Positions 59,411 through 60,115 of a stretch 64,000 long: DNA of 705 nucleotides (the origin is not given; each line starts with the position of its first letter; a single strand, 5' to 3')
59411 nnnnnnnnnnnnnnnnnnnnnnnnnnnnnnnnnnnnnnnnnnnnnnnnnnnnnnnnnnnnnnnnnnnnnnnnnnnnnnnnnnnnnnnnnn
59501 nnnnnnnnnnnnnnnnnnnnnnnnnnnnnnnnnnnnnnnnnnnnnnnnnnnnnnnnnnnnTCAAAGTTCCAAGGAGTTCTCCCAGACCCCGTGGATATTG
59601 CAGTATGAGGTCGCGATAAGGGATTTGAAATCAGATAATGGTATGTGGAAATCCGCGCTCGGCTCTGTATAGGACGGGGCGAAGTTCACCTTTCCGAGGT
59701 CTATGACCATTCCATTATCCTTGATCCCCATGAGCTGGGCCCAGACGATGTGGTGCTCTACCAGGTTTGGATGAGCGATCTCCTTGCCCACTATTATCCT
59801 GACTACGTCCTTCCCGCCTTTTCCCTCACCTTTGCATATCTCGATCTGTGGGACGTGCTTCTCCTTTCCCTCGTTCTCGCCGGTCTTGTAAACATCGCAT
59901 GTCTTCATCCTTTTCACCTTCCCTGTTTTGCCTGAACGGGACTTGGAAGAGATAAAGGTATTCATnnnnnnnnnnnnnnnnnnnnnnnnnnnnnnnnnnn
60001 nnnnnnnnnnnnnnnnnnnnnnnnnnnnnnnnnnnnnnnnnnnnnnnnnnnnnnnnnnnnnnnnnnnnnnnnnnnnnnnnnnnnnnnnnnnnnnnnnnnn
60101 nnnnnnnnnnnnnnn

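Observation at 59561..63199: Heliorhodopsin directly downstream of an M28 aminopeptidase, with superoxide reductase and a radical SAM gene as neighbours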

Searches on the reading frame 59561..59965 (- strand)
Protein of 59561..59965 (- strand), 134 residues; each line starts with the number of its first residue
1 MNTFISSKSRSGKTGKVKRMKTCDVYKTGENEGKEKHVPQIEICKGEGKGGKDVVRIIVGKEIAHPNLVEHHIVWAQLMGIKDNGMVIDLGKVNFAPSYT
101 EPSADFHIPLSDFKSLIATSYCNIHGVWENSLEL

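Call 3: search_protein_families(library=pfam, proteins=[window:59561-59965:-], max_evalue=0.01)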
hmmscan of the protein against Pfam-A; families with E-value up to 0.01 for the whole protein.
window:59561-59965:- (134 aa): 1 family
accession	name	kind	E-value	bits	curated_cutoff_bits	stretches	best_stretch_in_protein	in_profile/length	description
PF01880.24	Desulfoferrodox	-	1.5e-22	80.4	22.2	1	32-130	4-97/98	Desulfoferrodoxin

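Call 4: search_protein_families(library=ncbifam, proteins=[window:59561-59965:-], max_evalue=0.01)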
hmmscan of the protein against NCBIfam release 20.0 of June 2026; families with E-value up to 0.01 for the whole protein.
window:59561-59965:- (134 aa): 2 families
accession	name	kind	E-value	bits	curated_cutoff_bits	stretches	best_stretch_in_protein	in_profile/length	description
TIGR00332.1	neela_ferrous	domain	2e-18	66.7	61.9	1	31-131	4-101/107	desulfoferrodoxin ferrous iron-binding domain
TIGR00320.1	dfx_rbo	equivalog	5.6e-11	42.7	146.9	1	29-129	41-123/125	desulfoferrodoxin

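Call 47: search_solved_structures(query=window:59561-59908:-, show_alignments=1)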
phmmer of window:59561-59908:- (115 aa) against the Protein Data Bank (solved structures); distinct sequences matched with E-value up to 0.001: 15.
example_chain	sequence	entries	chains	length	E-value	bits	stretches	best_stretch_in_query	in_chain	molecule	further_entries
2hvb_A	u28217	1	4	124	1.9e-19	73.3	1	8-115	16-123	Superoxide reductase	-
2amu_A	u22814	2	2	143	1.3e-18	70.6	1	1-113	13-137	Putative superoxide reductase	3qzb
4bff_A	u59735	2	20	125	1.6e-17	67.1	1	13-111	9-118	SUPEROXIDE REDUCTASE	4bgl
4bfk_A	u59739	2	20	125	3.6e-17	65.9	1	14-111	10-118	SUPEROXIDE REDUCTASE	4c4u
1do6_A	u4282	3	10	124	6.8e-17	65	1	8-114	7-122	SUPEROXIDE REDUCTASE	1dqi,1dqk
4bfj_A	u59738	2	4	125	1.2e-16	64.3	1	14-111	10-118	SUPEROXIDE REDUCTASE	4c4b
4d7p_A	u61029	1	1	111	9.8e-16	61.3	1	6-115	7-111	SUPEROXIDE REDUCTASE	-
6gq8_A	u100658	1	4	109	1.9e-13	54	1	13-115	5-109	NEQ011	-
4brj_A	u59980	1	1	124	1.9e-13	54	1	15-113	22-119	DESULFOFERRODOXIN, FERROUS IRON-BINDING REGION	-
4bk8_A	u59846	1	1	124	1.1e-12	51.4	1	15-113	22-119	DESULFOFERRODOXIN, FERROUS IRON-BINDING REGION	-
4brv_A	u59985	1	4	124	3.7e-12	49.8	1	17-113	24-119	DESULFOFERRODOXIN, FERROUS IRON-BINDING REGION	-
1y07_A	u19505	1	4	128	3.2e-06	30.6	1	13-110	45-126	desulfoferrodoxin (rbo)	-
2ji2_A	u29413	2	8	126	1.9e-05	28.1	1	13-110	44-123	Desulfoferrodoxin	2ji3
2ji1_A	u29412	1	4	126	2.6e-05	27.7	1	13-110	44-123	Desulfoferrodoxin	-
1vzg_A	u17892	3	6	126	0.00015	25.3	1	13-110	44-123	DESULFOFERRODOXIN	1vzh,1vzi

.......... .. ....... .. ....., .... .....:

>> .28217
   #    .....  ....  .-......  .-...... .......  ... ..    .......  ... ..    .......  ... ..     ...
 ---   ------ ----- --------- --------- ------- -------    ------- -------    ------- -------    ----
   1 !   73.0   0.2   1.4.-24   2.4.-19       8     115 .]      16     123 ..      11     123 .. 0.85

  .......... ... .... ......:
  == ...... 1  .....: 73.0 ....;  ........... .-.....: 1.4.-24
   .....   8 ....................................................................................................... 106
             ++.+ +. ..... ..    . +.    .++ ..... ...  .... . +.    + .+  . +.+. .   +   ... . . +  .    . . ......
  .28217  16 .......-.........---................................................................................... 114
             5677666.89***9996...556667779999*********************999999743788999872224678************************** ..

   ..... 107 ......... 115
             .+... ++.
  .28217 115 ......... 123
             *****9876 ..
